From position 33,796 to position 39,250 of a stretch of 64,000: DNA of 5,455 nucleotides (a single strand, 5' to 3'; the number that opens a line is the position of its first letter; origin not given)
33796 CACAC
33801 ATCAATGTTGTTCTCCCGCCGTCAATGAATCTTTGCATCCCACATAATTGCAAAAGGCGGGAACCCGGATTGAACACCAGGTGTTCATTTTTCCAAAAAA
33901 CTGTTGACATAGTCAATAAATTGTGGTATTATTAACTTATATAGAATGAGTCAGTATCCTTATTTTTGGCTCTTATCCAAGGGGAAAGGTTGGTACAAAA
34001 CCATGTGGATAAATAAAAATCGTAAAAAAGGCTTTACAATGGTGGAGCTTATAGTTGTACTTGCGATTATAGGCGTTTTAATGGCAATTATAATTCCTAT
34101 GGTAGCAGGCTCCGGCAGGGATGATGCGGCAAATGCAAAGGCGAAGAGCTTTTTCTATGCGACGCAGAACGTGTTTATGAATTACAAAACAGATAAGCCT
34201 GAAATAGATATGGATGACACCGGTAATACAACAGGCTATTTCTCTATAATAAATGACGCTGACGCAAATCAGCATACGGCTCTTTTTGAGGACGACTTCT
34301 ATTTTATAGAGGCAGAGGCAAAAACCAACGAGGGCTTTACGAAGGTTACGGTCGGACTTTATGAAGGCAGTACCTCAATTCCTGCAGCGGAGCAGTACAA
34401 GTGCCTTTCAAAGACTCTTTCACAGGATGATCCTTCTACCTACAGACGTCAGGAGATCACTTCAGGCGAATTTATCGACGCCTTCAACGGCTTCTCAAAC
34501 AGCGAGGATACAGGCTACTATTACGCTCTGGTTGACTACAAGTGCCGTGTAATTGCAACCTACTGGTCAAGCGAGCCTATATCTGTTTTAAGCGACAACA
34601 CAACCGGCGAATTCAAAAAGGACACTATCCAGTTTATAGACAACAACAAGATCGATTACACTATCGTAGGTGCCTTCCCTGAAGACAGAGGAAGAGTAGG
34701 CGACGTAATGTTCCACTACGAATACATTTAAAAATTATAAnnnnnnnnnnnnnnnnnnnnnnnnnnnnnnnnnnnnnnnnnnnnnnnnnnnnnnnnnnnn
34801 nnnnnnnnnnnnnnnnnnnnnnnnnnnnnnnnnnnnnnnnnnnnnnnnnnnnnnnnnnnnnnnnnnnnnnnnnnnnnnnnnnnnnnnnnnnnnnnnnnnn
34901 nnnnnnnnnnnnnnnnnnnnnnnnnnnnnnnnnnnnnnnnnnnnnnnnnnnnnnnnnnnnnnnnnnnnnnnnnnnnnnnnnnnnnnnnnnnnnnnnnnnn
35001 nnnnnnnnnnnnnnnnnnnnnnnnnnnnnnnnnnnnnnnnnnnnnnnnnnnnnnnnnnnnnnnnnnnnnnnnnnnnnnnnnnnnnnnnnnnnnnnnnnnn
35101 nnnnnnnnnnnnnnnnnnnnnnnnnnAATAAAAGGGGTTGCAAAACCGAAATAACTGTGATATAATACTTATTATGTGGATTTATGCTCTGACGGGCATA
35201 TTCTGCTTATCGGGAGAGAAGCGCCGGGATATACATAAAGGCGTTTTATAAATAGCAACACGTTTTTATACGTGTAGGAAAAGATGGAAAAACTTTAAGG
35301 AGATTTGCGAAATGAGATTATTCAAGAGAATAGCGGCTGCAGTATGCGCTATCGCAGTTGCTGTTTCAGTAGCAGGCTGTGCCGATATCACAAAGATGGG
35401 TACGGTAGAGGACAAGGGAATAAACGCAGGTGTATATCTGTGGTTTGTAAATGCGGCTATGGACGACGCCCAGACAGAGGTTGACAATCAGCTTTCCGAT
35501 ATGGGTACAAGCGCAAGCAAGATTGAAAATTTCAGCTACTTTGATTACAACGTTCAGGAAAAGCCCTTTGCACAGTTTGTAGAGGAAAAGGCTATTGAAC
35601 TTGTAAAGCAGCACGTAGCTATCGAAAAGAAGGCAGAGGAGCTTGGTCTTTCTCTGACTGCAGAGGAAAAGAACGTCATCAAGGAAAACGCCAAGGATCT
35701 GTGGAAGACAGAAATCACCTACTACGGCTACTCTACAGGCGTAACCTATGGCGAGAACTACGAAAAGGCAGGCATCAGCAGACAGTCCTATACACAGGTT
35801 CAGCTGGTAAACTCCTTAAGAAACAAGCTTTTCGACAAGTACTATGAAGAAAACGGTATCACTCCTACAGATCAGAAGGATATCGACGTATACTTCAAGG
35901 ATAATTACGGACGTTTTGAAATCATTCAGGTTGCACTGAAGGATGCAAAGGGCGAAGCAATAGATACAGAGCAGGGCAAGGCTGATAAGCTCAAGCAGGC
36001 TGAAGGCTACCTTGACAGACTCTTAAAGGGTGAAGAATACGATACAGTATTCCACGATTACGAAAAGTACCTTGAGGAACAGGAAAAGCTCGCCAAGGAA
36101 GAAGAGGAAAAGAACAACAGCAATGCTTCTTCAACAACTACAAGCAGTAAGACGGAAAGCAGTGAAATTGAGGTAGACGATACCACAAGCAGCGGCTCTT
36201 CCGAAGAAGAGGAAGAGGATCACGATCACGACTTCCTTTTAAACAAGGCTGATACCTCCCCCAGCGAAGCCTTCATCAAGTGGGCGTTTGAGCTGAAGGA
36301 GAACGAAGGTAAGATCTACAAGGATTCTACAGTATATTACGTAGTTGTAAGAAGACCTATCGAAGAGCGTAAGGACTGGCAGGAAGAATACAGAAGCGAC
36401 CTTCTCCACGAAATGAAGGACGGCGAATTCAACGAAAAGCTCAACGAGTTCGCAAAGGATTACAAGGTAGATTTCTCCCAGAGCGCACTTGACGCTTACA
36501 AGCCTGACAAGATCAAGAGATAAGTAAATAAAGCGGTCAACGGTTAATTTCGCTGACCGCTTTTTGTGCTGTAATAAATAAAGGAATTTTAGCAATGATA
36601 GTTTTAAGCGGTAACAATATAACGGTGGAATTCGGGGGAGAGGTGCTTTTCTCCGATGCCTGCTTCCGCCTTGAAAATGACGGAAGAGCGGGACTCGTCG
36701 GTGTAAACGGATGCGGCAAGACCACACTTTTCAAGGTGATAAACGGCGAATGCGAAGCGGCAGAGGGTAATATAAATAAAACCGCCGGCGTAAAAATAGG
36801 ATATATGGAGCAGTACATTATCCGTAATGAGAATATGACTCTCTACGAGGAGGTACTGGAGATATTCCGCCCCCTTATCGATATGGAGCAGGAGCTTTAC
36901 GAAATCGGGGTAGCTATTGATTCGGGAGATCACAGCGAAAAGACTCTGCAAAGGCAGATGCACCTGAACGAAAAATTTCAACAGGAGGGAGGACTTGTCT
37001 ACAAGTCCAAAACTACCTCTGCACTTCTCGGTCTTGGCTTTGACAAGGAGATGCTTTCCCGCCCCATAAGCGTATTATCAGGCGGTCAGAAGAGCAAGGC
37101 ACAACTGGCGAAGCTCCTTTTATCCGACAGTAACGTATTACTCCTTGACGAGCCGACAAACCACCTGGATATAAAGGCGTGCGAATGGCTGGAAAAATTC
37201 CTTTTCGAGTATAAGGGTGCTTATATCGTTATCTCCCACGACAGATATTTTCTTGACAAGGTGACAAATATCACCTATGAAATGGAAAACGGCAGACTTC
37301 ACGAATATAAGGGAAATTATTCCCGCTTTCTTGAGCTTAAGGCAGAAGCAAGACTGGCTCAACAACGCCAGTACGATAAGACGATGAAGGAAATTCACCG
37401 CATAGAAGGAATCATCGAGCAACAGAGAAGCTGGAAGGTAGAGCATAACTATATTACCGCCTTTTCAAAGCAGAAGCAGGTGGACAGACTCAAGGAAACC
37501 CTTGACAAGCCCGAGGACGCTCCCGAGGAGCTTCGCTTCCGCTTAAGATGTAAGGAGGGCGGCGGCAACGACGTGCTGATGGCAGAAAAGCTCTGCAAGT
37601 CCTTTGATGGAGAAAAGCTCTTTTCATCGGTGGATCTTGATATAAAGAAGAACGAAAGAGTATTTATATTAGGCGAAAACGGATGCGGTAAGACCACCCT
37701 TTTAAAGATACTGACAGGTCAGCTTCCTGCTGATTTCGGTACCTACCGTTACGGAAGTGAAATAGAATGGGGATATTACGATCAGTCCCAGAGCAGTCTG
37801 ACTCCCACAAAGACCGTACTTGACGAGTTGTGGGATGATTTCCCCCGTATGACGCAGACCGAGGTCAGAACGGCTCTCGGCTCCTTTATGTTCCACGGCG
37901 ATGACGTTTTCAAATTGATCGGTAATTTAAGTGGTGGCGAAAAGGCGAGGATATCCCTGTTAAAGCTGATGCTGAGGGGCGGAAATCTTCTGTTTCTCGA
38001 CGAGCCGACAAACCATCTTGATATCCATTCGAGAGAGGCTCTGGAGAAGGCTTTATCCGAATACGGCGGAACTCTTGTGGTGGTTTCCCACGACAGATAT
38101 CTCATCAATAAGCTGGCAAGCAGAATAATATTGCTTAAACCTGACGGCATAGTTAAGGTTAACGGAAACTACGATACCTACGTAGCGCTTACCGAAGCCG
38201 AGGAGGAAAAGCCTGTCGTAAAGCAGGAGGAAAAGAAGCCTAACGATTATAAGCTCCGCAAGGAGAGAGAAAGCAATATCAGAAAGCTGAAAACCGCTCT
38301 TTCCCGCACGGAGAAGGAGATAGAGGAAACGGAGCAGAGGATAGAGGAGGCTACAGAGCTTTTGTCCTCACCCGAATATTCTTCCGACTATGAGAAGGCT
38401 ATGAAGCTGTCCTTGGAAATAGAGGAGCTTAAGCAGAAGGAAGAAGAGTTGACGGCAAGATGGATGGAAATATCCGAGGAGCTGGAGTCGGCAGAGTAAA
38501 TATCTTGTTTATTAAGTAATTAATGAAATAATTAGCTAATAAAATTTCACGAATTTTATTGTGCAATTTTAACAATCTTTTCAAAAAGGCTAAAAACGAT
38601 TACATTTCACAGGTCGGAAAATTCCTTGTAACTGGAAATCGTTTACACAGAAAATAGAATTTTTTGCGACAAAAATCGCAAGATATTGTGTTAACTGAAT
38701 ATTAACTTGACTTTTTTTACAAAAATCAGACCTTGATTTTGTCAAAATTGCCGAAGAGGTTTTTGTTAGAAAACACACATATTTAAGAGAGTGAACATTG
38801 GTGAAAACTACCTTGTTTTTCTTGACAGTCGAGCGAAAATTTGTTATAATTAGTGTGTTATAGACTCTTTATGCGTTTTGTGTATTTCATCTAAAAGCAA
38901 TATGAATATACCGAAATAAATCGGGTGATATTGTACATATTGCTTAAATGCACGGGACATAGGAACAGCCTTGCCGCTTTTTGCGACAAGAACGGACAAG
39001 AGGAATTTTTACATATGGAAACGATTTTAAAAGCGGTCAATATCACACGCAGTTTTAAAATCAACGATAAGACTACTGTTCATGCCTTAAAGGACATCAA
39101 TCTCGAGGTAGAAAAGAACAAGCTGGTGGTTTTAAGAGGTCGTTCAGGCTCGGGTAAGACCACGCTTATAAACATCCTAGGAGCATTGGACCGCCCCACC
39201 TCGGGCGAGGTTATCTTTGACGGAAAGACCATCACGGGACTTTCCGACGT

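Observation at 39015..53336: Eleven-gene one-strand locus combining mismatched ABC modules with surface and membrane proteins of unknown role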

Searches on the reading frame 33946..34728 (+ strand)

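Call 22: search_protein_families(library=pfam, proteins=[window:33946-34728:+], max_evalue=0.0001)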
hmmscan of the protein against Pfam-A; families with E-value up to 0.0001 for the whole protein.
window:33946-34728:+ (261 aa): 2 families
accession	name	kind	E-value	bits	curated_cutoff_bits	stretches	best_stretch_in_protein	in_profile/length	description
PF16426.10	DUF5023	-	5.6e-23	82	25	1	56-248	4-184/197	Domain of unknown function (DUF5023)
PF07963.17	N_methyl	-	4.4e-09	36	21.2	1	24-49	1-26/27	Prokaryotic N-terminal methylation motif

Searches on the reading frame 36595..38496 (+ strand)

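Call 22: search_protein_families(library=pfam, proteins=[window:36595-38496:+], max_evalue=0.0001)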
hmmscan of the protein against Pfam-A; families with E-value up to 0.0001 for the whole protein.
window:36595-38496:+ (634 aa): 12 families
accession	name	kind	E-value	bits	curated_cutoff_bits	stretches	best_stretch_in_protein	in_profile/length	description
PF00005.33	ABC_tran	-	2.3e-45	155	25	2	344-473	2-137/137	ABC transporter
PF13304.12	AAA_21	-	3.5e-16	60.6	27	0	156-203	233-280/304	AAA domain, putative AbiEii toxin, Type IV TA system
PF12848.13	ABC_tran_Xtn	-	5.2e-16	58.9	25.9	1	229-312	2-82/85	ABC transporter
PF16326.10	ABC_tran_CTD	-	6.6e-11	42.7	32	1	563-628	4-69/69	ABC transporter C-terminal domain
PF02463.25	SMC_N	-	2.9e-10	40.4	40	1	268-508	59-206/220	RecF/RecN/SMC N terminal domain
PF13555.12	AAA_29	-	1.8e-06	28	27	0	342-370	11-39/61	P-loop containing region of AAA domain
PF24389.1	ORC-CDC6-like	-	4e-06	26.3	27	0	349-375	28-54/571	ORC-CDC6-like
PF13175.12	AAA_15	-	7.2e-06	26.3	32.1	0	342-373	13-43/374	AAA ATPase domain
PF00004.35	AAA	-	8.6e-06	26.7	21.2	0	34-56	3-25/131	ATPase family associated with various cellular activities (AAA)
PF00931.28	NB-ARC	-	1.9e-05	24.5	23.5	0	32-69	21-58/248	NB-ARC domain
PF20720.3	nSTAND3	-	4.4e-05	23.7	27.2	0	350-377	14-41/155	Novel STAND NTPase 3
PF13401.12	AAA_22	-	6e-05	23.8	27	0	356-396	8-33/130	AAA domain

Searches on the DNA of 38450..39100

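Call 32: search_rna_families(source=window, start=38450, end=39100, threshold=evalue, max_evalue=1)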
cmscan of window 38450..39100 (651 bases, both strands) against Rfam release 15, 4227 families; matches with E-value up to 1: 2.
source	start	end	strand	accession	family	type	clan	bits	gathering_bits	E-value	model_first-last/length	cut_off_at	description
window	38880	38952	+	RF00341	snoZ39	Gene; snRNA; snoRNA; CD-box;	-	19.1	39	0.97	1-63/63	no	Small nucleolar RNA Z39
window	38883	38945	-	RF02677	NsiR4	Gene; sRNA;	-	15.8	40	0.81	1-65/65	no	Nitrogen stress-induced RNA 4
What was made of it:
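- Tried and rejected: Leader RNA: the 5' leader (38450-39100) gave no Rfam family near threshold (call 32).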
